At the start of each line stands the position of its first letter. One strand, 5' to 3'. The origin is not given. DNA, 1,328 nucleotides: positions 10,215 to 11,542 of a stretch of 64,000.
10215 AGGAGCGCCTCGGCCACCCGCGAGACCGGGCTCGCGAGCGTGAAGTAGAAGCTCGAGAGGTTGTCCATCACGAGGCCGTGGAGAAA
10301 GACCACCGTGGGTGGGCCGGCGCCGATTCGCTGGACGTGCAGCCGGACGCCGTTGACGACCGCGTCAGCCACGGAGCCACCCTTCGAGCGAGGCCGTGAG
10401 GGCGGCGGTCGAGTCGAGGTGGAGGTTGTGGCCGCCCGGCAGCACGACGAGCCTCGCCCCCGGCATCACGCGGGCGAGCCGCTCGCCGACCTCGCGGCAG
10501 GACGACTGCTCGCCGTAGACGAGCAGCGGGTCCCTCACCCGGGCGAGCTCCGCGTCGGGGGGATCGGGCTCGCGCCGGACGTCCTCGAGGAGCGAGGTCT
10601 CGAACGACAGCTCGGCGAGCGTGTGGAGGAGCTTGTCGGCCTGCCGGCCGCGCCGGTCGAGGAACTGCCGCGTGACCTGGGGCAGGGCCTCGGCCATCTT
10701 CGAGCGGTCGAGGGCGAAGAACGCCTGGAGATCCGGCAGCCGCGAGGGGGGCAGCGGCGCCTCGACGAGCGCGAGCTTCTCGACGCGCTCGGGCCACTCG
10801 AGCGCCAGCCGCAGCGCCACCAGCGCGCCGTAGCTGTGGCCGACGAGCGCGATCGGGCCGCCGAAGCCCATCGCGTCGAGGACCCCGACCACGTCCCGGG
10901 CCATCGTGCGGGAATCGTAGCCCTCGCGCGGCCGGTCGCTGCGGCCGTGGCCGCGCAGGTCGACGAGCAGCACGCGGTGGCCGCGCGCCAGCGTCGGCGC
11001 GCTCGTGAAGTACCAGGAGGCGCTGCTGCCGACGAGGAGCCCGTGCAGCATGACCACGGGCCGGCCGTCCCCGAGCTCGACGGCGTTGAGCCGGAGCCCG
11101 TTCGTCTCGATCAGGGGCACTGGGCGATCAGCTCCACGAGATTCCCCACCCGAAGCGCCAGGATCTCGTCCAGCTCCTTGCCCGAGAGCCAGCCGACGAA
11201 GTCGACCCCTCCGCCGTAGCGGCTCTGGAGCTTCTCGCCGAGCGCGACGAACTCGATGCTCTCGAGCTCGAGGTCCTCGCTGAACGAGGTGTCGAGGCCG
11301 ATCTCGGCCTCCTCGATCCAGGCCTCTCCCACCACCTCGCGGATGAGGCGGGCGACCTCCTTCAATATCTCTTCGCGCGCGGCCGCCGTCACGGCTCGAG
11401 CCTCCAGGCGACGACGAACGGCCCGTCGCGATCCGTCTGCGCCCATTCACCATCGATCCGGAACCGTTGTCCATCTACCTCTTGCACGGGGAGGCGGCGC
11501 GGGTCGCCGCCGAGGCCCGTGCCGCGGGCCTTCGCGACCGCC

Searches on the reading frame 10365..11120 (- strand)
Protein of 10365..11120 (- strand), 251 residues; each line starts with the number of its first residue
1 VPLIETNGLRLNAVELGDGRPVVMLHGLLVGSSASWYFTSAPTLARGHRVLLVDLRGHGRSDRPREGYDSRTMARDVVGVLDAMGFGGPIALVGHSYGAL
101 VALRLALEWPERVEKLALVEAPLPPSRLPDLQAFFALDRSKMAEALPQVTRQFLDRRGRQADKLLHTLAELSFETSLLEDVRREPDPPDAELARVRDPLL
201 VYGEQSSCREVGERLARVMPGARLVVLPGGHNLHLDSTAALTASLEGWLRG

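Call 5: search_protein_families(library=pfam, proteins=[window:10365-11120:-], max_evalue=0.01)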
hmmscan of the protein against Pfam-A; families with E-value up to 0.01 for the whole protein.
window:10365-11120:- (251 aa): 7 families
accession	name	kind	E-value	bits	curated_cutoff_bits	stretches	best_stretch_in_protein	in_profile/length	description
PF00561.26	Abhydrolase_1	-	2.2e-28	100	25.8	1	21-162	2-143/245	alpha/beta hydrolase fold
PF12697.13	Abhydrolase_6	-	1.4e-25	91.7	26.3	1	22-240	1-213/217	Alpha/beta hydrolase family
PF12146.15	Hydrolase_4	-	2.5e-13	50.3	27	1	22-147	7-135/239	Serine aminopeptidase, S33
PF00975.26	Thioesterase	-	3.3e-06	27.9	26.4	1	22-113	3-91/226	Thioesterase domain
PF06259.18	Abhydrolase_8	-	0.0043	17.2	20.5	1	86-122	107-143/178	Alpha/beta hydrolase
PF02129.25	Peptidase_S15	-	0.0061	16.7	23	1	42-119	46-126/262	X-Pro dipeptidyl-peptidase (S15 family)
PF03096.20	Ndr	-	0.0069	15.6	23.3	0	72-121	84-132/283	Ndr family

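Call 6: search_protein_families(library=ncbifam, proteins=[window:10365-11120:-], max_evalue=0.001)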
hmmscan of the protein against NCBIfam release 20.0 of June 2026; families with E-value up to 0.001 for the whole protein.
window:10365-11120:- (251 aa): 30 families (the best 25 are shown)
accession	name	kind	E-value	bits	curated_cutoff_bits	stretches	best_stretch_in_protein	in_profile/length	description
NF051488.1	bifunc_PcaDC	exception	3.4e-21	75.8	390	1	20-249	12-250/375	bifunctional 3-oxoadipate enol-lactonase/4-carboxymuconolactone decarboxylase PcaDC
NF011457.0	PRK14875.1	equivalog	1.6e-20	73.4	307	1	11-119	122-229/372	acetoin dehydrogenase dihydrolipoyllysine-residue acetyltransferase subunit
NF002938.0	PRK03592.1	equivalog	4e-19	69.1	241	1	3-133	14-141/298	haloalkane dehalogenase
TIGR02427.1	protocat_pcaD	equivalog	1.4e-18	67.2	255.85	1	19-120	12-111/251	3-oxoadipate enol-lactonase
NF051487.1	bifunc_PcaCD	exception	1.5e-17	63.8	430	1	19-119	172-269/413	bifunctional 4-carboxymuconolactone decarboxylase/3-oxoadipate enol-lactonase PcaCD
TIGR03695.1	menH_SHCHC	equivalog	1.3e-16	60.8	208.55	1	20-121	3-104/252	2-succinyl-6-hydroxy-2,4-cyclohexadiene-1-carboxylate synthase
TIGR03056.1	bchO_mg_che_rel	equivalog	1.5e-16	60.3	172.55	1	18-112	27-119/278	alpha/beta fold hydrolase BchO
NF045632.1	hydroxlase_HsaD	equivalog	2.5e-16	59.5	400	1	12-119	25-135/290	4,5:9,10-diseco-3-hydroxy-5,9,17-trioxoandrosta-1(10),2-diene-4-oate hydrolase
TIGR03611.1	RutD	equivalog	7.2e-16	58.3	238.5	1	18-121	12-113/258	pyrimidine utilization protein D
NF002043.0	PRK00870.1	subfamily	2.8e-14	53.2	265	1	7-140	32-167/302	haloalkane dehalogenase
TIGR03343.1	biphenyl_bphD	equivalog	4.6e-13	49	462.15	1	9-120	20-133/282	2-hydroxy-6-oxo-6-phenylhexa-2,4-dienoate hydrolase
NF007954.0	PRK10673.1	equivalog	5e-13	48.9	399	1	14-120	11-113/255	esterase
NF004514.1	PRK05855.1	equivalog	9.4e-12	44.3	455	1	6-102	7-105/578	SDR family oxidoreductase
TIGR01738.1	bioH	equivalog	1.5e-10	41.1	206.95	1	18-120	2-97/245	pimeloyl-ACP methyl ester esterase BioH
NF050089.1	i_nPHAscl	equivalog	3.7e-10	39.3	300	1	18-120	17-116/288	intracellular short-chain-length polyhydroxyalkanoate depolymerase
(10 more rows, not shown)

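Call 44: search_solved_structures(query=window:10365-11120:-, max_evalue=1e-8)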
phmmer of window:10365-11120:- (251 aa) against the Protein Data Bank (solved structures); distinct sequences matched with E-value up to 1e-8: 196 (the best 60 are shown).
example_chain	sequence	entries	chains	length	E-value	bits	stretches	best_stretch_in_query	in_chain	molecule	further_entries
5egn_A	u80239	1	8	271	1.2e-20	77.4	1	1-238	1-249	Esterase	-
4nvr_A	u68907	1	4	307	2e-20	76.7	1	7-120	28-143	Putative acyltransferase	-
3qit_A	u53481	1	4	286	3.5e-20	75.8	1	20-127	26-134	Polyketide synthase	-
3qyj_A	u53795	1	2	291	1.8e-18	70.2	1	3-121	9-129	Alr0039 protein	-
7jqy_A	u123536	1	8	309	2e-18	70.1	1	10-130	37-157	Cif-like 1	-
7jqx_A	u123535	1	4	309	7.2e-18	68.3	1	10-130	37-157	Cif-like 1 wild-type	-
7clz_A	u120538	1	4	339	2.7e-17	66.4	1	6-126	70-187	Putative hydrolase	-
6kxr_A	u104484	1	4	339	2.7e-17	66.4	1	6-126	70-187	Putative hydrolase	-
6kxh_A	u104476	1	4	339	2.7e-17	66.4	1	6-126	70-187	Putative hydrolase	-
5h3h_A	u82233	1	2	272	8.9e-17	64.7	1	7-245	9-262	Abhydrolase domain-containing protein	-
5cw2_C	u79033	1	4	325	2.5e-16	63.3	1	4-137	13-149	Putative epoxide hydrolase EPHA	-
5ng7_A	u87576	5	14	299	1.9e-15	60.4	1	4-127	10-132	epoxide hydrolase | Alpha/beta epoxide hydrolase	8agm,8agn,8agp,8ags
6eb3_A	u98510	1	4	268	2e-15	60.3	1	5-118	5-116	Est1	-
8v16_C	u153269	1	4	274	2.2e-15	60.2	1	5-118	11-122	Esterase 1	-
7al5_A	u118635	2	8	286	2.7e-15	59.9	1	17-128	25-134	Probable hydrolase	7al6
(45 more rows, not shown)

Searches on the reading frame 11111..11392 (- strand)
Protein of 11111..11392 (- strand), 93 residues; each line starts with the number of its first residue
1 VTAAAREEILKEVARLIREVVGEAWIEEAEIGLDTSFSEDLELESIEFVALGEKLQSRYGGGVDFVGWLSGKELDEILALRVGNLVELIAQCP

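Call 5: search_protein_families(library=pfam, proteins=[window:11111-11392:-], max_evalue=0.01)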
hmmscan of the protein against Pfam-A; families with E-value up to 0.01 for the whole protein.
window:11111-11392:- (93 aa): 1 family
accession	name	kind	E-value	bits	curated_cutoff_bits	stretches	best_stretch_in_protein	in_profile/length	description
PF00550.31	PP-binding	-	2.6e-05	24.8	20.8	1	13-64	3-50/67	Phosphopantetheine attachment site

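Call 6: search_protein_families(library=ncbifam, proteins=[window:11111-11392:-], max_evalue=0.001)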
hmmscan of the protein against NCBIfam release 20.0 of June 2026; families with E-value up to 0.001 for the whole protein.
window:11111-11392:- (93 aa): 4 families
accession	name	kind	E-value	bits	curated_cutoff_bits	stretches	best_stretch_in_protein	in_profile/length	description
NF040636.1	AcpM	exception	1.8e-07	31.1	146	1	5-60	2-54/93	meromycolate extension acyl carrier protein AcpM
NF002147.0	PRK00982.1-1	equivalog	1.9e-07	30.8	84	1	3-60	2-56/83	acyl carrier protein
NF003757.0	PRK05350.1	equivalog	5.7e-05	23.2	65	1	5-60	3-55/83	acyl carrier protein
NF002150.0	PRK00982.1-4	subfamily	0.00014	22.1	66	1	6-60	3-54/80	acyl carrier protein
